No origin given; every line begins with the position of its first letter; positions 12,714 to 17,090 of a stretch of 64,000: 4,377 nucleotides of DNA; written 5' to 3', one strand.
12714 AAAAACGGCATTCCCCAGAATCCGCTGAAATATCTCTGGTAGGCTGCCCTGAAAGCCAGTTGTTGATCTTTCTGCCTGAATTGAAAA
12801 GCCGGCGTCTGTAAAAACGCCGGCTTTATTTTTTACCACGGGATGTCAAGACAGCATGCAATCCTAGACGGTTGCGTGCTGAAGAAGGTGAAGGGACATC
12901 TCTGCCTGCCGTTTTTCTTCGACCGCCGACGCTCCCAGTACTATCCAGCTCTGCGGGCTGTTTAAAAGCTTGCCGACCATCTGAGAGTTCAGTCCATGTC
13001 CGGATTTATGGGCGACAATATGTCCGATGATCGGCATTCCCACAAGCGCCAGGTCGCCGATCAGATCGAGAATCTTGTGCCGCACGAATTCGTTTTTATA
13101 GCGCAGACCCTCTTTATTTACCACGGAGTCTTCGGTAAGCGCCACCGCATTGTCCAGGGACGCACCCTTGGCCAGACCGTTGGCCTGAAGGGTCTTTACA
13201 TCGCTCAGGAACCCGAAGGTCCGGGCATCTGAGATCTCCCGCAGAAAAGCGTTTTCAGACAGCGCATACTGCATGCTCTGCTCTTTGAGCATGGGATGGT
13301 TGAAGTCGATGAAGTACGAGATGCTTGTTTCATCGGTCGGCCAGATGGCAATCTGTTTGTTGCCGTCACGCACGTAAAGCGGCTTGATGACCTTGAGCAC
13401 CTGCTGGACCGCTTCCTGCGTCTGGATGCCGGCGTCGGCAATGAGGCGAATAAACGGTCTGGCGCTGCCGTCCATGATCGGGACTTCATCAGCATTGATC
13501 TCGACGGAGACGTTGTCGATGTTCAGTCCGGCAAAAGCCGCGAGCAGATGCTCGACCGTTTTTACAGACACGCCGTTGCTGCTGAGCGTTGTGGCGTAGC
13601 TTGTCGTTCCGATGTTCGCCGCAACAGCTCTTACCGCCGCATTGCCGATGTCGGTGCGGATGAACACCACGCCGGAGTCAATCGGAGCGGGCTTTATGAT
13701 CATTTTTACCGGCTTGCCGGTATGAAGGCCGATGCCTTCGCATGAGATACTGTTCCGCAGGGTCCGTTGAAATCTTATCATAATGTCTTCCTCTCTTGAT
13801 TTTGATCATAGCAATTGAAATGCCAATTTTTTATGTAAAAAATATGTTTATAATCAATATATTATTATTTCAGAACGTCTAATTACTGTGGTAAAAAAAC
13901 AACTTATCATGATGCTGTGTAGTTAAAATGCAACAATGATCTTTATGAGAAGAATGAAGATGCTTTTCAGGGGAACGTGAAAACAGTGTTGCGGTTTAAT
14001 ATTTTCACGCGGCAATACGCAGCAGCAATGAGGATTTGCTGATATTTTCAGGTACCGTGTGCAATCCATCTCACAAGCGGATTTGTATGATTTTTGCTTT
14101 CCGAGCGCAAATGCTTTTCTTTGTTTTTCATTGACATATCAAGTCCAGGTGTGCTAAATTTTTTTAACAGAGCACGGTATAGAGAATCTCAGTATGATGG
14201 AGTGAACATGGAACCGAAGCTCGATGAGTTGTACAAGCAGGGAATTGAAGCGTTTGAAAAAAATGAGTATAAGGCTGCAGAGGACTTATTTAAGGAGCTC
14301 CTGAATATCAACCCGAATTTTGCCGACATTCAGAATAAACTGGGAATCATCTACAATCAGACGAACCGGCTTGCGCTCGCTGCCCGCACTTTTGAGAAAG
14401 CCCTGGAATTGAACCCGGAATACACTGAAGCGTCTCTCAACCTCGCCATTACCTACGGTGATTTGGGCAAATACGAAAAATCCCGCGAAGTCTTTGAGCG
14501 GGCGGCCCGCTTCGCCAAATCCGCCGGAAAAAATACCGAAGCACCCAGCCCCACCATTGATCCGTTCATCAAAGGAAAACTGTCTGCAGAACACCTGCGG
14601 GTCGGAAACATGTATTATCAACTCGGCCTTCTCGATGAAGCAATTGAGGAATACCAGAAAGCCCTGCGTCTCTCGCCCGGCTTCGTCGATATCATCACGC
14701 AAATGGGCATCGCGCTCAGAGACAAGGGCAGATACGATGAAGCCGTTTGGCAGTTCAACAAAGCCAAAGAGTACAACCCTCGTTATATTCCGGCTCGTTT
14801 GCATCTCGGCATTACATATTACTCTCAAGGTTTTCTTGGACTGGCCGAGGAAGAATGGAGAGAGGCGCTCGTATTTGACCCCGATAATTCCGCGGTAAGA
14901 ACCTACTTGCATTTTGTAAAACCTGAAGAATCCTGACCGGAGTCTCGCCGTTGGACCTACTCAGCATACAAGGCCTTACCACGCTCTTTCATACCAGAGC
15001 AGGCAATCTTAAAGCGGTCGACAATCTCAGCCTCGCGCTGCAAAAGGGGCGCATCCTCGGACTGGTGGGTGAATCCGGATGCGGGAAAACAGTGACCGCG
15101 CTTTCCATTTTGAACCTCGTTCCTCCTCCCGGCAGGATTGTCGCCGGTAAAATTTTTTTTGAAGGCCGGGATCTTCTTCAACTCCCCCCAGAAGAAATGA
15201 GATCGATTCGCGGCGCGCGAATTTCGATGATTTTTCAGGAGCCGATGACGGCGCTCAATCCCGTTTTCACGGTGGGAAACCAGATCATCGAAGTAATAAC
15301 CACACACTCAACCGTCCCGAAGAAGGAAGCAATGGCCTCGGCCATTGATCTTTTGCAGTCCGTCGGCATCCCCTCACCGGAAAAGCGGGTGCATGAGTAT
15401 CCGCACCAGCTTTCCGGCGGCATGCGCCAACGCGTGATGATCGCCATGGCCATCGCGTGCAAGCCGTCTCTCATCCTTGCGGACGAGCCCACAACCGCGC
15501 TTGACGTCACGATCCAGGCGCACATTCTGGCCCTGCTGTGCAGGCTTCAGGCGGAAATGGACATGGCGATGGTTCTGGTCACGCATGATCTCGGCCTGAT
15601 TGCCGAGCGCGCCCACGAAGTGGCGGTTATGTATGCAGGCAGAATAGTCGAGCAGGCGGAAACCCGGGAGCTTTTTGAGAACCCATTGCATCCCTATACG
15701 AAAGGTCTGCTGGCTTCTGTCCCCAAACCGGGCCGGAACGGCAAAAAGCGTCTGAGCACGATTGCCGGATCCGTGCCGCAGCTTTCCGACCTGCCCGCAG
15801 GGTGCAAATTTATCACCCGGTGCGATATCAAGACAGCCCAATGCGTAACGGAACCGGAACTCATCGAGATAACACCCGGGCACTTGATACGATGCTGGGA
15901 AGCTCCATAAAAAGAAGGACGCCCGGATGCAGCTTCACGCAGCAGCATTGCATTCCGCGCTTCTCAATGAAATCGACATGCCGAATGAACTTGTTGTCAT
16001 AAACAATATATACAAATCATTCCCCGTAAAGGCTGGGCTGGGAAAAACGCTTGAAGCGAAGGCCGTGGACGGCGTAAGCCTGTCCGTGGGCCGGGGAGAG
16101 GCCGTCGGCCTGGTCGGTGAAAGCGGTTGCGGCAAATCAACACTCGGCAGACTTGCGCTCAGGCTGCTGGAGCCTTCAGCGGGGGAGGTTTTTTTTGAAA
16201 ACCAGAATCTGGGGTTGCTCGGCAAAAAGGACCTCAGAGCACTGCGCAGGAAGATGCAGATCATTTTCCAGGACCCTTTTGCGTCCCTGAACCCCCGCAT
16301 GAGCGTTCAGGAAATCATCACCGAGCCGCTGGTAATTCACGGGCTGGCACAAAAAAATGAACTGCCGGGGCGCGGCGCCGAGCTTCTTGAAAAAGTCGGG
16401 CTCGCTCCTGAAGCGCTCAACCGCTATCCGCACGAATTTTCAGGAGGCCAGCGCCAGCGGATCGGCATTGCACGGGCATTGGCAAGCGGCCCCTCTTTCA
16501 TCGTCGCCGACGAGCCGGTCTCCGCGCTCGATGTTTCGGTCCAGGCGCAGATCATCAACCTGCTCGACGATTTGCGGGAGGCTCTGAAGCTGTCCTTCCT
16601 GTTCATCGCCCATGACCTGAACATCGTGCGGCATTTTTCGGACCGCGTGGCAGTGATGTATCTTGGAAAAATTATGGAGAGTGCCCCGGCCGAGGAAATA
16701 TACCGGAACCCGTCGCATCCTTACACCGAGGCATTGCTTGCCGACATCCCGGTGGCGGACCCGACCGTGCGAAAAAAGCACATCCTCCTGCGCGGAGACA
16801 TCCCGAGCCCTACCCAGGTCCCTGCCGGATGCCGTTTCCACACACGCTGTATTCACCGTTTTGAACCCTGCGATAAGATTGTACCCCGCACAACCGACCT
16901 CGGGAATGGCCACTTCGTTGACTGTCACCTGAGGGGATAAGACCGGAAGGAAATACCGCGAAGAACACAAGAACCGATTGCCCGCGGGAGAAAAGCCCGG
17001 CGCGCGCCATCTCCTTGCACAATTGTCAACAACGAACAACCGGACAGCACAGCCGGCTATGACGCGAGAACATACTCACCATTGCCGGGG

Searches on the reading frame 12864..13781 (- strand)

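Call 30: search_protein_families(library=pfam, proteins=[window:12864-13781:-], max_evalue=0.00001)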
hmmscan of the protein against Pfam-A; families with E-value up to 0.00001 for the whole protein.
window:12864-13781:- (305 aa): 1 family
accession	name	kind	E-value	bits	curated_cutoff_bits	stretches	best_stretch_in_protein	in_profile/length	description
PF03331.19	LpxC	-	2.4e-106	355.6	27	1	5-273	1-267/268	UDP-3-O-acyl N-acetylglycosamine deacetylase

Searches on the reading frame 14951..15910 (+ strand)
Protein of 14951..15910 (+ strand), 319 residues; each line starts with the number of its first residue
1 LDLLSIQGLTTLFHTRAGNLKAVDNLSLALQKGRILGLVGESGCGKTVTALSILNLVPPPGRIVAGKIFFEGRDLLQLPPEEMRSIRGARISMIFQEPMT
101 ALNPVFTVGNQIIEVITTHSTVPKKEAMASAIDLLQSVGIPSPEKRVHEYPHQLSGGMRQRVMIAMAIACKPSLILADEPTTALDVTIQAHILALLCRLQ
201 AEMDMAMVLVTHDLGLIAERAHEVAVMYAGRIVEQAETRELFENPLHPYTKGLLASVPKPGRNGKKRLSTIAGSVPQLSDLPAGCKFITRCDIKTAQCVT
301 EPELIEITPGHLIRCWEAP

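Call 30: search_protein_families(library=pfam, proteins=[window:14951-15910:+], max_evalue=0.00001)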
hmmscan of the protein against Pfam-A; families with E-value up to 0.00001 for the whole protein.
window:14951-15910:+ (319 aa): 2 families
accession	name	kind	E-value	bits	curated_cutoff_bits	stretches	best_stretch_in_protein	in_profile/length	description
PF00005.33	ABC_tran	-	4.8e-30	105.4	25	1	24-182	2-137/137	ABC transporter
PF08352.17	oligo_HPY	-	4.4e-22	78.7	27.1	1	233-298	1-65/65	Oligopeptide/dipeptide transporter, C-terminal region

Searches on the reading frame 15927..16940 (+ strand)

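Call 30: search_protein_families(library=pfam, proteins=[window:15927-16940:+], max_evalue=0.00001)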
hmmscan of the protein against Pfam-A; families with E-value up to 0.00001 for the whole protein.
window:15927-16940:+ (337 aa): 2 families
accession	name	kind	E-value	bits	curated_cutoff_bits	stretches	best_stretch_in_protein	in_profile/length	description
PF00005.33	ABC_tran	-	5.1e-30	105.3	25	1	48-198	2-136/137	ABC transporter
PF08352.17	oligo_HPY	-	1.1e-16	61.4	27.1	1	250-315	1-65/65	Oligopeptide/dipeptide transporter, C-terminal region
